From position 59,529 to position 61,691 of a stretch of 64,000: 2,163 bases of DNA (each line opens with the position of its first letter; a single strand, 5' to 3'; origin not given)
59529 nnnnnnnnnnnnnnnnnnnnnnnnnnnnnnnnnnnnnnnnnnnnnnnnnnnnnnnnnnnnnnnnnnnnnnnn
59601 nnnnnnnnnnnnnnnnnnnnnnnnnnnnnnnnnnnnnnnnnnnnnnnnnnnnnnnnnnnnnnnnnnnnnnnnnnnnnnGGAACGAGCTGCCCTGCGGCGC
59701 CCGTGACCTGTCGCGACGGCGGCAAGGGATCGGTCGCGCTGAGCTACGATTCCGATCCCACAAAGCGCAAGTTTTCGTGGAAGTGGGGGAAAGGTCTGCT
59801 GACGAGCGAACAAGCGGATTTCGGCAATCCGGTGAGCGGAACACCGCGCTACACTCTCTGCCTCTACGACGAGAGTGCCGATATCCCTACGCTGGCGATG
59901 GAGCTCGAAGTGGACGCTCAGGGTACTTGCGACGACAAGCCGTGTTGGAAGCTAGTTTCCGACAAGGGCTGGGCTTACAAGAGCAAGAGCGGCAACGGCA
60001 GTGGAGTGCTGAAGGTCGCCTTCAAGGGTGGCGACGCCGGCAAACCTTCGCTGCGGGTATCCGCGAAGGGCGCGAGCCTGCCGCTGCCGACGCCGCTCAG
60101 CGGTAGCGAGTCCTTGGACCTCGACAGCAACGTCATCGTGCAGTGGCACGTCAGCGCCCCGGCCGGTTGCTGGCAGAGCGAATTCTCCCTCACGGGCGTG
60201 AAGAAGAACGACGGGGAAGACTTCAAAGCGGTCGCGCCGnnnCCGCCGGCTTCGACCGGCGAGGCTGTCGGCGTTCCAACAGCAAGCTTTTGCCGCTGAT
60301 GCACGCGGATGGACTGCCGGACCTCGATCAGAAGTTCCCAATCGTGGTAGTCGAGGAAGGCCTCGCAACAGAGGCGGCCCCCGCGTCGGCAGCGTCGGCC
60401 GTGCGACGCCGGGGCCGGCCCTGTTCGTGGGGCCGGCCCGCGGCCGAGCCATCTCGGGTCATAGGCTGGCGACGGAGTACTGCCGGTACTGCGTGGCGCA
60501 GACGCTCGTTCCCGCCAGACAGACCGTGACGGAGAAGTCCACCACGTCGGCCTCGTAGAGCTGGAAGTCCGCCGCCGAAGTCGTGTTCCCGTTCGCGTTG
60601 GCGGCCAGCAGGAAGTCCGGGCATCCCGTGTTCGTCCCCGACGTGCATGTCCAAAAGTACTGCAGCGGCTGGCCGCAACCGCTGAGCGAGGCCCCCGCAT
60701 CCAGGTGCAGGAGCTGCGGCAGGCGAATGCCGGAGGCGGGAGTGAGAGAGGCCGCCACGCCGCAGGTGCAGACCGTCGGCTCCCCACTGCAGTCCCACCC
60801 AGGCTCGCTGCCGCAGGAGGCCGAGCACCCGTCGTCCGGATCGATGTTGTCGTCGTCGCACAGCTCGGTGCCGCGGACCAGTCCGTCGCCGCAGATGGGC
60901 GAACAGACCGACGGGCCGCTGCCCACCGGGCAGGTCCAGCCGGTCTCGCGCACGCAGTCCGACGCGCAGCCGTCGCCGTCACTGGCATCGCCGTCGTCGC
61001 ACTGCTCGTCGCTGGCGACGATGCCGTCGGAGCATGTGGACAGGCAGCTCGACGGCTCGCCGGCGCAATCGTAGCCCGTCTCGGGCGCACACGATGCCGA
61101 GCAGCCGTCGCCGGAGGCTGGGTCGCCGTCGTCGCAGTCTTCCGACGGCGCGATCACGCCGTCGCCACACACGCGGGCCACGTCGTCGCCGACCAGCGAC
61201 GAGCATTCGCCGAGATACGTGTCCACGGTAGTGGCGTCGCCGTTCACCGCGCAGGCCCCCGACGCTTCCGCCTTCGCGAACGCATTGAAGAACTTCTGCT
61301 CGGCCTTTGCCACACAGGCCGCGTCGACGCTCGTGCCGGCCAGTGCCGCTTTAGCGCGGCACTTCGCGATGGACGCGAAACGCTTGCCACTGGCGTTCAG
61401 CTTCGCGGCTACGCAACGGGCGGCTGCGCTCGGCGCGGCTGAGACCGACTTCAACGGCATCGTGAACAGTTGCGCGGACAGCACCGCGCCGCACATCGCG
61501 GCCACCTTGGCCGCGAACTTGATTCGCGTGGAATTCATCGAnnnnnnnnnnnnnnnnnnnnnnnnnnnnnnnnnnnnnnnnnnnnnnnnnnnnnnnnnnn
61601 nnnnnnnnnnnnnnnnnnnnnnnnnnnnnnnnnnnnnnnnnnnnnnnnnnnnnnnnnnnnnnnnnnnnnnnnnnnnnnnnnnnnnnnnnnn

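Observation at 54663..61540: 1859-aa five-repeat beta-helix-like secreted protein convergent with a Myxococcus-type Cys-rich repeat protein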

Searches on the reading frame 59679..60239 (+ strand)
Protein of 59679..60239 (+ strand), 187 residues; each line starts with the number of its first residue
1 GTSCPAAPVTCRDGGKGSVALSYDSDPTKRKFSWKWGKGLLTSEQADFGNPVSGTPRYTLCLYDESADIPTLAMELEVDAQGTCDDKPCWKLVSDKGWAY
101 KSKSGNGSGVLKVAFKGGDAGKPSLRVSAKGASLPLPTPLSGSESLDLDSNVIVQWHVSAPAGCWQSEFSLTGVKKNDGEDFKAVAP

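Call 17: find_homologous_proteins(query=window:59679-60239:+, max_evalue=0.001)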
Query seq(187 aa) (187 aa): 1 proteins with E <= 0.001 among 72 candidates.
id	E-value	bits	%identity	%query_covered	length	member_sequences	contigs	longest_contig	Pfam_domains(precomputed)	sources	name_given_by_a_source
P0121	2.7e-52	195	51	98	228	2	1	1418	-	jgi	-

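Call 18: search_protein_families(library=pfam, proteins=[window:59679-60239:+], max_evalue=10)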
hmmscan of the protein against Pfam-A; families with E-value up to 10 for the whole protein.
seq(187 aa): 0 families

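Call 25: search_protein_representatives(protein=window:59679-60239:+)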
Query: 187 residues. Proteins with E-value up to 0.001 (for the whole library): 4789; up to 1e-10: 2499; up to 1e-30: 58. The best 150 are listed.
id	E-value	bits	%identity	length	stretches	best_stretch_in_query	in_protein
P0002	4.9e-80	284.3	61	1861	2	3-187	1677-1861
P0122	2.0e-58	213.8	56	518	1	3-187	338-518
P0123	1.8e-57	210.6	51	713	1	3-180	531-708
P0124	2.7e-57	210.1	55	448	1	3-187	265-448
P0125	3.7e-54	199.8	54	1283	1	3-187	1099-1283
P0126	1.7e-53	197.7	51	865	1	3-184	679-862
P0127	6.3e-53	195.8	48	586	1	3-186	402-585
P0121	8.5e-53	195.4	52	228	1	2-185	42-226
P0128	9.1e-51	188.8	49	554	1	3-187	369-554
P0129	9.2e-51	188.7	50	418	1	3-187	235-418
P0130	3.6e-50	186.8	48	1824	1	3-187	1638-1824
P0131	4.0e-50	186.7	48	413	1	3-187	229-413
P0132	1.0e-48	182.1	47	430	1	3-187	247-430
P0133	3.3e-48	180.4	45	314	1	1-187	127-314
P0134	3.7e-47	177.0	46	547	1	2-187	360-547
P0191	9.2e-29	116.9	57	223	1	87-184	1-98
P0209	1.2e-26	110.1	50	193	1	72-184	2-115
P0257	6.8e-24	101.1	39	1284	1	3-175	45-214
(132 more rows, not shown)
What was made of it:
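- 59679..60239 (+): C-terminal domain (CTD), aa 1673-1859: a six-Cys beta-sandwich of a Binatia-wide C-terminal family. phmmer against 1.84 billion representatives finds 4789 hits at E<=1e-3 and 2499 at E<=1e-10 (call 25).
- About 146 of the best 150 have it within a few residues of the C-terminus (call 25, tallied by eye from the table).
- Tried and rejected: The exhaustive phmmer search (call 25) was needed to see the family.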

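Call 30: find_homologous_proteins(query=A1, max_evalue=0.00001)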
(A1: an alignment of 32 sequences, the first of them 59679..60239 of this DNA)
Query A1 (32 sequences) (187 aa, profile of the alignment): 7 proteins with E <= 0.00001 among 4330 candidates.
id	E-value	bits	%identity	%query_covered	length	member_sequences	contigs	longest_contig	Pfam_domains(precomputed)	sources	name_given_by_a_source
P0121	8.8e-76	271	51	98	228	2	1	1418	-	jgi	-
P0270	2.5e-72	260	48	97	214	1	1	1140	-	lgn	-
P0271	1.8e-59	218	59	76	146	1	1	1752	-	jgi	-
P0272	4.2e-56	207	41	84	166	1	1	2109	-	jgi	jgi:hypothetical protein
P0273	1.6e-51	192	54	63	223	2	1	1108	-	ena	-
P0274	5.4e-20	89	29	65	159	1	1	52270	-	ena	-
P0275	3.8e-13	67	33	72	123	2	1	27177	-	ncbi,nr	ncbi:MAG TPA: hypothetical protein VL049_20485 [Candidatus Dormibacteraeota bacterium]|nr:hypothetic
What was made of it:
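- Tried and rejected: The word-indexed homologue search with the CTD alone (call 17) and with the CTD alignment (call 30) returned only 1 and 7 short fragments.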

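Call 34: find_related_loci(query=A2, collection=genome_contigs, flank=6000)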
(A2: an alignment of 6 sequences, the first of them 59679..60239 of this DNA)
Query A2 (187 aa) in genome_contigs; peptide patterns used: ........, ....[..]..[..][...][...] (x = any residue, [..] = any of these).
101 stretches matched a pattern; 79 encode a relative of the query (tblastn E <= 1e-3); 79 distinct loci.
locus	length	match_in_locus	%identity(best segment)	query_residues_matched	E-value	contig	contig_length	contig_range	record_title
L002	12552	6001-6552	68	4-187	2e-84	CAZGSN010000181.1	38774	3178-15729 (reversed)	MAG TPA_asm: uncultured Candidatus Binatia bacterium isolate binchicken_co200_33 genome assembly, contig: k141_553229, w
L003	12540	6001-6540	55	4-187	2e-63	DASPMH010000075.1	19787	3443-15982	MAG TPA_asm: Terriglobales bacterium isolate SMAG_U12087 k141_33590, whole genome shotgun sequence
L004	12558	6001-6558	48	4-187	1e-55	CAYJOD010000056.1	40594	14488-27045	MAG TPA_asm: uncultured Candidatus Binatia bacterium isolate ERP124720_co1_58 genome assembly, contig: NODE_1342_length_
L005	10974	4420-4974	43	4-187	1e-46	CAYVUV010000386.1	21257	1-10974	MAG TPA_asm: uncultured Candidatus Binatia bacterium isolate binchicken_co200_21 genome assembly, contig: k141_138839, w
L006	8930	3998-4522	41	11-184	3e-43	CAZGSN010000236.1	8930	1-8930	MAG TPA_asm: uncultured Candidatus Binatia bacterium isolate binchicken_co200_33 genome assembly, contig: k141_665801, w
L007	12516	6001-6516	41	4-182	3e-39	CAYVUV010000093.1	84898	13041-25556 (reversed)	MAG TPA_asm: uncultured Candidatus Binatia bacterium isolate binchicken_co200_21 genome assembly, contig: k141_549323, w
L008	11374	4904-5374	40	37-187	1e-37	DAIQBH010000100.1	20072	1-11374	MAG TPA_asm: Thermodesulfobacteriota bacterium isolate CTOTU27636 NODE_695_length_20072_cov_6.696258, whole genome shotg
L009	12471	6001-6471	38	30-187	3e-35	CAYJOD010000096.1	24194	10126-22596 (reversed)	MAG TPA_asm: uncultured Candidatus Binatia bacterium isolate ERP124720_co1_58 genome assembly, contig: NODE_2735_length_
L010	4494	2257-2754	38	11-170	3e-32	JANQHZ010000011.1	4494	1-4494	MAG: Candidatus Binatia bacterium isolate PL24a_bin.3 k99_4402362, whole genome shotgun sequence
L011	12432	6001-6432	41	32-183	6e-31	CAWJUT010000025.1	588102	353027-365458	MAG: uncultured delta proteobacterium isolate MFD00962.bin.2.109 genome assembly, contig: contig_85420, whole genome sho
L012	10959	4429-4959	42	4-187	8e-29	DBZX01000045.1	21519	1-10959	MAG TPA_asm: bacterium UBP10_UBA1149 isolate UBA1149 UBA1149_contig_2926, whole genome shotgun sequence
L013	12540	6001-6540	37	4-183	1e-28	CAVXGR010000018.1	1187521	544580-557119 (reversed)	MAG: uncultured delta proteobacterium isolate MFD02416.bin.1.411 genome assembly, contig: contig_62993, whole genome sho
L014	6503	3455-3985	38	11-183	6e-28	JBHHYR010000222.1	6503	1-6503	MAG: Candidatus Binatia bacterium isolate Maj_2_bin.38 NODE_7006_length_6503_cov_6.056917, whole genome shotgun sequence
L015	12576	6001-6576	35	3-183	4e-28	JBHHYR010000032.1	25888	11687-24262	MAG: Candidatus Binatia bacterium isolate Maj_2_bin.38 NODE_822_length_25888_cov_6.327682, whole genome shotgun sequence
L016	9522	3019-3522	33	11-183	8e-26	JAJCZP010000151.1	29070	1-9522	MAG: Deltaproteobacteria bacterium isolate OFTM125 OFTM125_150, whole genome shotgun sequence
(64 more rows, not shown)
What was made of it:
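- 59679..60239 (+): 79 genomic loci were found, most labelled Candidatus Binatia, generic 'Deltaproteobacteria' or Polyangiaceae (call 34).
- On T9SS C-terminal sorting domain: The domain is 187 aa. The lineage is Binatia (call 34).
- Lineage restriction (call 34).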

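Call 40: search_protein_families(library=pfam, alignment_id=A3, max_evalue=0.001)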
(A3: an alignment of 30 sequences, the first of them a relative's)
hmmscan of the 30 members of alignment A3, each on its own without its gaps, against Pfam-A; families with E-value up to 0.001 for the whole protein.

A. member 1, P0122 (518 aa): 5 families
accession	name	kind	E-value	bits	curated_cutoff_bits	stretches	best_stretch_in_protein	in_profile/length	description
PF01421.25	Reprolysin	-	6.5e-18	65.9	20.8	1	89-282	3-200/200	Reprolysin (M12B) family zinc metalloprotease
PF13688.12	Reprolysin_5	-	1.2e-13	52.2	27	1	88-248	4-186/196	Metallo-peptidase family M12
PF13574.12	Reprolysin_2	-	1.6e-08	35.1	27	1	108-249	5-173/195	Metallo-peptidase family M12B Reprolysin-like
PF13583.11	Reprolysin_4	-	4.8e-08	33.3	22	1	86-242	4-161/203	Metallo-peptidase family M12B Reprolysin-like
PF13582.12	Reprolysin_3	-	6.9e-07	30.3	22.4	1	153-233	44-123/123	Metallo-peptidase family M12B Reprolysin-like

B. families by the number of members that match (of 30 scanned): 44 families (the first 25 are shown)
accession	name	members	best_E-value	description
PF13385.13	Laminin_G_3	4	3.2e-43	Concanavalin A-like lectin/glucanases superfamily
PF06739.17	SBBP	3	8.3e-38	Beta-propeller repeat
PF01344.31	Kelch_1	2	8e-73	Kelch motif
PF13418.12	Kelch_4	2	4.3e-67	Galactose oxidase, central domain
PF13964.12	Kelch_6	2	2.7e-62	Kelch motif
PF07646.21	Kelch_2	2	2.4e-39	Kelch motif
PF24681.1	Kelch_KLHDC2_KLHL20_DRC7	2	2.3e-37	KLHDC2/KLHL20/DRC7 Kelch-repeats domain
PF24981.1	Beta-prop_ATRN-LZTR1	2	3.1e-37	Attractin/LZTR1 beta-propeller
PF13415.12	Kelch_3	2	1.4e-33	Galactose oxidase, central domain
PF25778.1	DUF7948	2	2.9e-27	Domain of unknown function (DUF7948)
PF13517.12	FG-GAP_3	2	3.4e-27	FG-GAP-like repeat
PF25210.1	Kelch_FKB95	2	2.7e-26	FKB95, Kelch-repeats domain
PF02415.23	Chlam_PMP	2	7.6e-13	Chlamydia polymorphic membrane protein (Chlamydia_PMP) repeat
PF17164.10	DUF5122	2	2.9e-06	Domain of unknown function (DUF5122) beta-propeller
PF24684.1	Vgb_lyase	1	4.2e-96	Virginiamycin B lyase family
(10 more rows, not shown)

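Call 41: predict_structure(alignment_id=A1)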
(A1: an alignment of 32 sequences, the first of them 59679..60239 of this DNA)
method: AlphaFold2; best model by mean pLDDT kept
length: 187 residues; sequences in the alignment: 32
mean_pLDDT: 94.3   pTM: 0.90
mean pLDDT of the five models: 94.3, 94.2, 93.6, 93.6, 93.5
residues with pLDDT >= 90: 168; 70-90: 17; 50-70: 2; < 50: 0
segments of 3 or more residues with pLDDT < 50: none
pLDDT, mean of each block of 10 residues (from residue 1): 87 96 95 97 96 94 94 96 93 95 94 97 98 92 86 96 95 94 94
secondary structure, 60 per line:
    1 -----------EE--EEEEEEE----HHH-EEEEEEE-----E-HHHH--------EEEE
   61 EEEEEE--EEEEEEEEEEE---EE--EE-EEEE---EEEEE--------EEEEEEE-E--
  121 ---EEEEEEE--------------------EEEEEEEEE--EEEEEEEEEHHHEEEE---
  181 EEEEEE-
elements in order: E16-22 E31-37 H45-48 E57-66 E69-79 E90-93 E97-101 E110-116 E124-130 E151-159 E162-170 E174-177 E181-186
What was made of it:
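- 59679..60239 (+): The model has pLDDT 94.3 and pTM 0.90 and is all-beta (call 41).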

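Call 51: fold_search(model_id=the predicted structure, library=pdb)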
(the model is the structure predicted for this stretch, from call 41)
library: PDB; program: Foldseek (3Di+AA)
matches with E <= 10: 1168; with E <= 0.001: 0
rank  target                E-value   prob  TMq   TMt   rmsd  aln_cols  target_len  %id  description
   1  4bff_A                8.0e-03  0.82  0.27  0.37   9.1       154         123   12  Superoxide reductase (Neelaredoxin) from Archaeoglobus fulgidus in the reduced form (released 2014-03-26)
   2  3vd3_A                8.4e-03  0.69  0.25  0.07  11.5       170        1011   10  E. coli (lacZ) beta-galactosidase (N460D) (released 2012-04-11)
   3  4kkn_A                8.9e-03  0.82  0.29  0.40   9.0       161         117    8  Crystal structure of bovine CTLA-4, PSI-NYSGRC-012704 (released 2013-06-12)
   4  9ard_A                1.2e-02  0.54  0.23  0.29  10.1       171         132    9  Structure of Pycsar EcPycC cyclase immunoglobulin-like AGS-C domain (released 2024-06-19)
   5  1i85_C                1.3e-02  0.82  0.29  0.40   7.3       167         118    8  CRYSTAL STRUCTURE OF THE CTLA-4/B7-2 COMPLEX (released 2001-04-04)
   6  7tuf_C                1.3e-02  0.80  0.28  0.18  11.8       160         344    9  Crystal structure of Tapasin in complex with PaSta1-Fab (released 2022-09-07)
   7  6rqm_A                1.4e-02  0.69  0.25  0.37   9.4       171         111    7  A blocking anti-CTLA-4 Nanobody (KN044) complexed with CTLA-4 (released 2020-07-08)
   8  2ygv_D                1.6e-02  0.47  0.26  0.30   9.3       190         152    8  Conserved N-terminal domain of the yeast Histone Chaperone Asf1 in complex with the C-terminal fragment of Rad53 (released 2012-02-15)
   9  5e5m_A                1.8e-02  0.75  0.27  0.39   9.0       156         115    6  Crystal structure of mouse CTLA-4 in complex with nanobody (released 2016-10-12)
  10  7elx_C                1.8e-02  0.69  0.26  0.37   7.7       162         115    5  The crystal structure of CTLA-4 and Fab (released 2021-06-30)
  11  2ygv_B                1.9e-02  0.44  0.26  0.29   9.0       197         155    8  Conserved N-terminal domain of the yeast Histone Chaperone Asf1 in complex with the C-terminal fragment of Rad53 (released 2012-02-15)
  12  3osk_A                2.0e-02  0.77  0.27  0.38   7.9       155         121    5  Crystal structure of human CTLA-4 apo homodimer (released 2010-12-08)
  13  3bx7_C                2.4e-02  0.75  0.27  0.40   9.6       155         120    6  Engineered Human Lipocalin 2 (LCN2) in Complex with the Extracellular Domain of Human CTLA-4 (released 2009-01-20)
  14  1dqt_A                2.8e-02  0.77  0.28  0.40   7.9       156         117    6  THE CRYSTAL STRUCTURE OF MURINE CTLA4 (CD152) (released 2000-10-27)
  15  7su0_C                3.2e-02  0.69  0.28  0.39   7.9       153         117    6  Crystal structure of an acidic pH-selective Ipilimumab variant Ipi.105 in complex with CTLA-4 (released 2022-03-02)
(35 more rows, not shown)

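Call 55: search_protein_families(library=ncbifam, alignment_id=A3, max_evalue=0.01)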
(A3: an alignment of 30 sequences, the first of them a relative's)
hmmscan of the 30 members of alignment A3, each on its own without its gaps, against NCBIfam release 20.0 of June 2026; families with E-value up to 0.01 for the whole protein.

A. member 1, P0122 (518 aa): 1 family
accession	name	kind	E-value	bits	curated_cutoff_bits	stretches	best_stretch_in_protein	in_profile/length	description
TIGR03935.1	fragilysin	equivalog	0.0035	16.3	190.7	1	148-233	272-355/386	fragilysin family metalloproteinase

B. families by the number of members that match (of 30 scanned): 34 families (the first 25 are shown)
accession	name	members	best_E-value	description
TIGR02608.1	delta_60_rpt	4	1.9e-16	delta-60 repeat domain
NF047494.1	Lepto_SBBP_lipo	3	2.2e-91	SBBP repeat beta-propeller lipoprotein, LipL53 family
NF041518.1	choice_anch_Q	3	6.4e-16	choice-of-anchor Q domain-containing protein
NF052501.1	RdCuOxGlxASco2837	2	1.8e-45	radical copper oxidase GlxA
TIGR02232.1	myxo_disulf_rpt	2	7.8e-19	cysteine-rich acidic repeat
NF010730.0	PRK14131.1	2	1.5e-18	N-acetylneuraminate epimerase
TIGR03547.1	muta_rot_YjhT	2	1.1e-15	YjhT family mutarotase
TIGR04214.1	CSLREA_Nterm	2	5.4e-09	CSLREA domain-containing protein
TIGR01376.1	POMP_repeat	2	9e-06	polymorphic outer membrane protein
NF052521.1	TafC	2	2.8e-05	TafC family fimbrial protein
NF000022.1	stregra_B_VgbA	1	6.2e-77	streptogramin B lyase Vgb(A)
NF000096.1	stregra_B_VgbB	1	9.6e-68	streptogramin B lyase Vgb(B)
NF033765.2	gliding_CglD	1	2.2e-25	adventurous gliding motility lipoprotein CglD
TIGR03790.1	TIGR03790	1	7.8e-23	TIGR03790 family protein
NF045728.1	glycosyl_F510_1955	1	5.1e-16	F510_1955 family glycosylhydrolase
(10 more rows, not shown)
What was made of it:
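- Its partners are typical exoproteins: reprolysin, subtilase, Kelch, SBBP, LamG, FG-GAP, Chlamydia-PMP repeats and choice-of-anchor Q (calls 40, 55). Very diverse cargo, including choice-of-anchor Q (calls 40, 55).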

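Call 60: search_solved_structures(query=A1, max_evalue=10)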
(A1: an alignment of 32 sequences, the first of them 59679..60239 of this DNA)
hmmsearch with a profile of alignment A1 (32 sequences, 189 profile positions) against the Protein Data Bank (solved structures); distinct sequences matched with E-value up to 10: 1.
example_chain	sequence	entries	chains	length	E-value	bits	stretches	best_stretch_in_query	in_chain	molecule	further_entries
3im4_C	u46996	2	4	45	1.1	11.8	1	24-59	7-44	Dual specificity A kinase-anchoring protein 2 | A-kinase anchor protein 10, mitochondrial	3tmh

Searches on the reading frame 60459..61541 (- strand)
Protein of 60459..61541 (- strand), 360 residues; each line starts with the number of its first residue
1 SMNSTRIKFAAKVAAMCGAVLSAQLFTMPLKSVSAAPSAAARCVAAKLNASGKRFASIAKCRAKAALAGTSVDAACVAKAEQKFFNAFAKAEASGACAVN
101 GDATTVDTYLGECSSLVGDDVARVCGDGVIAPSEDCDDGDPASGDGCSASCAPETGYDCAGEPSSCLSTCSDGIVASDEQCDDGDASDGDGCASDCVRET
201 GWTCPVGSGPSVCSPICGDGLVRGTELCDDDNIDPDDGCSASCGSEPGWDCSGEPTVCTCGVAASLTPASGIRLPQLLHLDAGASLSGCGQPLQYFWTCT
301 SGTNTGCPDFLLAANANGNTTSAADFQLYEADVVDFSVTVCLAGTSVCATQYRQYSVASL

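Call 5: search_protein_families(library=pfam, proteins=[window:60459-61541:-], max_evalue=1)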
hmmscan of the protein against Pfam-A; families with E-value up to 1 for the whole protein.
window:60459-61541:- (360 aa): 1 family
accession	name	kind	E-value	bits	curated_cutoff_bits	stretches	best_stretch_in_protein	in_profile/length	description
PF13948.11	DUF4215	-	2.9e-22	79.1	27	3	212-243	16-46/47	Domain of unknown function (DUF4215)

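Call 6: search_protein_families(library=ncbifam, proteins=[window:60459-61541:-], max_evalue=1)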
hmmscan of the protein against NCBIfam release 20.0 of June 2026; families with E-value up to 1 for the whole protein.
window:60459-61541:- (360 aa): 1 family
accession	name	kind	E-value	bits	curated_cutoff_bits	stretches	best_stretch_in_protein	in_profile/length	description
TIGR02232.1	myxo_disulf_rpt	repeat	2.2e-35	120.2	20.8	3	124-159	3-38/38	cysteine-rich acidic repeat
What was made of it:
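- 60459..61538 (-): Convergent gene, 359 aa: signal peptide, Cys-containing N-terminal region, 3 x myxo_disulf_rpt/DUF4215, and a roughly 105-aa Cys-rich C-terminal region. TIGR02232 120.2 bits (cutoff 20.8) and PF13948 79.1 bits, three stretches each (calls 5, 6).
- On myxo_disulf_rpt / DUF4215 protein (the convergent gene): TIGR02232 120.2 bits against 20.8, and PF13948 79.1 bits against 27, three stretches each (calls 5, 6).
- Checked: The convergent gene carries three myxo_disulf_rpt/DUF4215 repeats: TIGR02232 120 bits against a cutoff of 20.8, three stretches (calls 5, 6).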
